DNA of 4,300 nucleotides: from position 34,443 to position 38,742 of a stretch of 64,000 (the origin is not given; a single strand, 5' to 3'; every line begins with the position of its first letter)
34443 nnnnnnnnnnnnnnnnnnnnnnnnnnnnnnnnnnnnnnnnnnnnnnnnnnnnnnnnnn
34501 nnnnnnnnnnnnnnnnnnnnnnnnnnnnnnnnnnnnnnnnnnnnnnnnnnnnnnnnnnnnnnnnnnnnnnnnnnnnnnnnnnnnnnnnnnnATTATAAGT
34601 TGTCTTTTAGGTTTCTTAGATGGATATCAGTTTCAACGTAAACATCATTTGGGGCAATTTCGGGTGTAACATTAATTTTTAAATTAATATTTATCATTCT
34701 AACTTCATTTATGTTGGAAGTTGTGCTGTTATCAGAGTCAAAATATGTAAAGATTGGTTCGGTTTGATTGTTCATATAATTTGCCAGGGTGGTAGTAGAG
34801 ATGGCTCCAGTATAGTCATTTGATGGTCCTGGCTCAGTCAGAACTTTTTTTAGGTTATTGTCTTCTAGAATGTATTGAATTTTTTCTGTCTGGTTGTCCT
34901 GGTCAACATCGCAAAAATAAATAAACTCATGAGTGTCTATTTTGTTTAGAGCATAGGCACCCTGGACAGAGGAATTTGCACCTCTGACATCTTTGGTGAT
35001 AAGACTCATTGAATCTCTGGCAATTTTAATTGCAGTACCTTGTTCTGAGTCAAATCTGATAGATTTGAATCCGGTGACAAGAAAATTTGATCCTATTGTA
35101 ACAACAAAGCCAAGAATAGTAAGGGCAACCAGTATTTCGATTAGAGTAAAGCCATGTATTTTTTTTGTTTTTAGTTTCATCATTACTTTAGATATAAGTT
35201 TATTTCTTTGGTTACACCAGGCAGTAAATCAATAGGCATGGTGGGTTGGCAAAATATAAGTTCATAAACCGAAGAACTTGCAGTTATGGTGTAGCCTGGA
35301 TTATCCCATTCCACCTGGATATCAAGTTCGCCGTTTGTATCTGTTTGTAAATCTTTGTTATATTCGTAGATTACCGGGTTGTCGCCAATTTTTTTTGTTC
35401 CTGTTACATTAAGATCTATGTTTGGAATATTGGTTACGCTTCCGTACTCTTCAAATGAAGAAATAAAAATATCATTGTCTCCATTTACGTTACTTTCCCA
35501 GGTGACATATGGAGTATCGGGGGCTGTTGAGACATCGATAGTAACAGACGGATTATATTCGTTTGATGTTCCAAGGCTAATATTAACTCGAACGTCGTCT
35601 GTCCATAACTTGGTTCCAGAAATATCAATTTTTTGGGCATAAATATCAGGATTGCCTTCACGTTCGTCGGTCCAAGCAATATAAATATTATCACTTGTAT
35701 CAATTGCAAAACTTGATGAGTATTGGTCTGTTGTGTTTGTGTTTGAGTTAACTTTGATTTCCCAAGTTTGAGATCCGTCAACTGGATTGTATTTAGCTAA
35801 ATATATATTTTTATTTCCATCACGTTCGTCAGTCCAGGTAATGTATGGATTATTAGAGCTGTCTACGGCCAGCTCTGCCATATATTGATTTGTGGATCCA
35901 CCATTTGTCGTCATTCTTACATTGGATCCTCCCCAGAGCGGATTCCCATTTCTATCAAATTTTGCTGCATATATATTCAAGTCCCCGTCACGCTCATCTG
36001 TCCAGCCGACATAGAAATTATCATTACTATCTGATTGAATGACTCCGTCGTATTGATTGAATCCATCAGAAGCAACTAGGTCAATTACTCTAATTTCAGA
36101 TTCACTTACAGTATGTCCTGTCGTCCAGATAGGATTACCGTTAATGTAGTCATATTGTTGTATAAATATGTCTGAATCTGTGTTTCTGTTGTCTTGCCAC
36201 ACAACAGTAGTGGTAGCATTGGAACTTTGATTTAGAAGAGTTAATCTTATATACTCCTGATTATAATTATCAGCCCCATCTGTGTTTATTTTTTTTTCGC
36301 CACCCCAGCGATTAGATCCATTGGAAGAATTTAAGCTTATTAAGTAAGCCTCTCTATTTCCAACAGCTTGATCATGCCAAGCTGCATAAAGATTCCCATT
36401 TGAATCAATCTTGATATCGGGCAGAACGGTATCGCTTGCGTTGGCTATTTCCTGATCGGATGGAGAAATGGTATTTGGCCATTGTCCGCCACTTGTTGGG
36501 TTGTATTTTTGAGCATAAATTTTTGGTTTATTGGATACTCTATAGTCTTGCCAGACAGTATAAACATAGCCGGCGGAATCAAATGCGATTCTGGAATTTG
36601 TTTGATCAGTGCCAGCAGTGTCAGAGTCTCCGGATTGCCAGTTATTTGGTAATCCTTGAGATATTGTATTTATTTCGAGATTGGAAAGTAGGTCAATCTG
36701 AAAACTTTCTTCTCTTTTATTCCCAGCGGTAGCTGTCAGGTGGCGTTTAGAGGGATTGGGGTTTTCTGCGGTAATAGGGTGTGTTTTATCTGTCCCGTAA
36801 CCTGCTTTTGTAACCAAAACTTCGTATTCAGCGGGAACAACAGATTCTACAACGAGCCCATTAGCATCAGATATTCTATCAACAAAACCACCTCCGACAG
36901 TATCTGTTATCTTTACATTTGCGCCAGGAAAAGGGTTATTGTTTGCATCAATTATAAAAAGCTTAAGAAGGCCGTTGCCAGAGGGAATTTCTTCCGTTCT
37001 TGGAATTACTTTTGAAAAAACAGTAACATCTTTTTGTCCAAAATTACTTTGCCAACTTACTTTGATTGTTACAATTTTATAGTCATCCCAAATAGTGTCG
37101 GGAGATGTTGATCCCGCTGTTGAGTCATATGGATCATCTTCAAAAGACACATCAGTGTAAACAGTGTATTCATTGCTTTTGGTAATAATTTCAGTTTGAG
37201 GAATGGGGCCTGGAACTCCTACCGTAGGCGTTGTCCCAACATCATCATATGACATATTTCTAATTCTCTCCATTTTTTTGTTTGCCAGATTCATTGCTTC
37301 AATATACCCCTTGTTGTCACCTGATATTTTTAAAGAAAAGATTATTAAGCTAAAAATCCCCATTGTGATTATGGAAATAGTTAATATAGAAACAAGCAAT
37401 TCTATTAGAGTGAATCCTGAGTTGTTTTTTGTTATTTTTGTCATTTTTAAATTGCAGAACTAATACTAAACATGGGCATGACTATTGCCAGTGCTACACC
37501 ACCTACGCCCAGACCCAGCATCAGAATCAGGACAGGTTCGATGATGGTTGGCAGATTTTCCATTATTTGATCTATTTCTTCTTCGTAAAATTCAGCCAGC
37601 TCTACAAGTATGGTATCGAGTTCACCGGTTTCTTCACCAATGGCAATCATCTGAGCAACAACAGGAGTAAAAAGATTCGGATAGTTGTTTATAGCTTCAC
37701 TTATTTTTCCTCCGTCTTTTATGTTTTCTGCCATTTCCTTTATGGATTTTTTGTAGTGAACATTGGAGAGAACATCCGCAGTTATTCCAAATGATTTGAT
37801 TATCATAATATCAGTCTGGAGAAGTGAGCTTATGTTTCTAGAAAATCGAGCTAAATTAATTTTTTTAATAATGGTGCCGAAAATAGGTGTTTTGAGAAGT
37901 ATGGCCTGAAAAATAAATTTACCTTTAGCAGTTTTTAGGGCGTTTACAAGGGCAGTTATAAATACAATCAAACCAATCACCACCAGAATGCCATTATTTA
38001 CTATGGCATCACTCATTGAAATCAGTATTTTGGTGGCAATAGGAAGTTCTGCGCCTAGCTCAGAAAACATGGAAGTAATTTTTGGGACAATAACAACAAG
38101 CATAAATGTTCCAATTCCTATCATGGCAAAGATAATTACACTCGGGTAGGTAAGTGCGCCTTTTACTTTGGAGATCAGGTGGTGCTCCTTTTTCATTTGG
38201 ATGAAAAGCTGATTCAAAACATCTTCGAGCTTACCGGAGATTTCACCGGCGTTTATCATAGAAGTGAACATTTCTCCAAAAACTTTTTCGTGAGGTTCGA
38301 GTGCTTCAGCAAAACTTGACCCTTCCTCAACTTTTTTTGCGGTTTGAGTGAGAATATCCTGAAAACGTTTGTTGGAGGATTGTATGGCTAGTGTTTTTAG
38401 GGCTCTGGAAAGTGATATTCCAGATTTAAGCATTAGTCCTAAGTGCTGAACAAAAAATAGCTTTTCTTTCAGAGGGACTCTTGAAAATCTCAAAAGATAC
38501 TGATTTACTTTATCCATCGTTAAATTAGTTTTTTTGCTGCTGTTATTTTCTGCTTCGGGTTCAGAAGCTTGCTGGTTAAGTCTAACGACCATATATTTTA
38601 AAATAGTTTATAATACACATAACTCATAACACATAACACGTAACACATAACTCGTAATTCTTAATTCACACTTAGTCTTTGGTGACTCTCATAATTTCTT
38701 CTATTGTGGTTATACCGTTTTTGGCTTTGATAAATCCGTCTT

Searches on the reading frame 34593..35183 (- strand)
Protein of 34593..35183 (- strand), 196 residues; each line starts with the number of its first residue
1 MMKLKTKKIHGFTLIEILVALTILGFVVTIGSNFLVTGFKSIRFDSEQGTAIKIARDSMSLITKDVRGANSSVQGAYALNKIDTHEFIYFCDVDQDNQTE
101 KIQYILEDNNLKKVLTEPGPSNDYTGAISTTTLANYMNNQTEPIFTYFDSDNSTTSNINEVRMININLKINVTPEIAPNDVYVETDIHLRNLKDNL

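Call 79: search_protein_families(library=pfam, proteins=[window:34593-35183:-], max_evalue=0.00001)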
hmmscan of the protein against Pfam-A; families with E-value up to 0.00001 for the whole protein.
window:34593-35183:- (196 aa): 1 family
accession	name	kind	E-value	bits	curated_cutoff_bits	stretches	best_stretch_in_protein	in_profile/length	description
PF07963.17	N_methyl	-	8.3e-08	31.9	21.2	1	7-30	2-25/27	Prokaryotic N-terminal methylation motif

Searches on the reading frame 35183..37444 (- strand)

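Call 80: search_protein_families(library=pfam, proteins=[window:35183-37444:-], max_evalue=0.00001)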
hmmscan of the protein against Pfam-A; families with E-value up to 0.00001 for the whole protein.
window:35183-37444:- (753 aa): 2 families
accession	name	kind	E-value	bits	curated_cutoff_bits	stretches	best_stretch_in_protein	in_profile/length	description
PF13620.12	CarboxypepD_reg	-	5.2e-08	33.6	32.3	1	163-232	5-75/82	Carboxypeptidase regulatory-like domain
PF07963.17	N_methyl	-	2.7e-06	27.2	21.2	1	6-31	2-27/27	Prokaryotic N-terminal methylation motif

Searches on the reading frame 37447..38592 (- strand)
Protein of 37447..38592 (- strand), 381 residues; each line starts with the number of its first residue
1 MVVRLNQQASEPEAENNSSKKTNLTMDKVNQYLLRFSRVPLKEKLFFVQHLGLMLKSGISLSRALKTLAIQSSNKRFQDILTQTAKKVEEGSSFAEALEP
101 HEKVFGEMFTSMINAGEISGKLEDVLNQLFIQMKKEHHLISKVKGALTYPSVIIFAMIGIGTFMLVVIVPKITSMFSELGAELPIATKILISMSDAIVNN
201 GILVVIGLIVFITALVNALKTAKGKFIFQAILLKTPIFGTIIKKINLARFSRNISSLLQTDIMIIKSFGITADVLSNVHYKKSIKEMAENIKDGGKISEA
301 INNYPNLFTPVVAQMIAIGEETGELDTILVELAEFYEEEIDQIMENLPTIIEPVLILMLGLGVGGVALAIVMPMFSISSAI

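Call 80: search_protein_families(library=pfam, proteins=[window:37447-38592:-], max_evalue=0.00001)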
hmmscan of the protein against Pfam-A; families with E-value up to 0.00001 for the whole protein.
window:37447-38592:- (381 aa): 1 family
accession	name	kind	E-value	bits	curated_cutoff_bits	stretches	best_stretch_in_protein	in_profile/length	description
PF00482.28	T2SSF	-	2.2e-52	176.7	25.2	2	47-170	1-125/125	Type II secretion system (T2SS), protein F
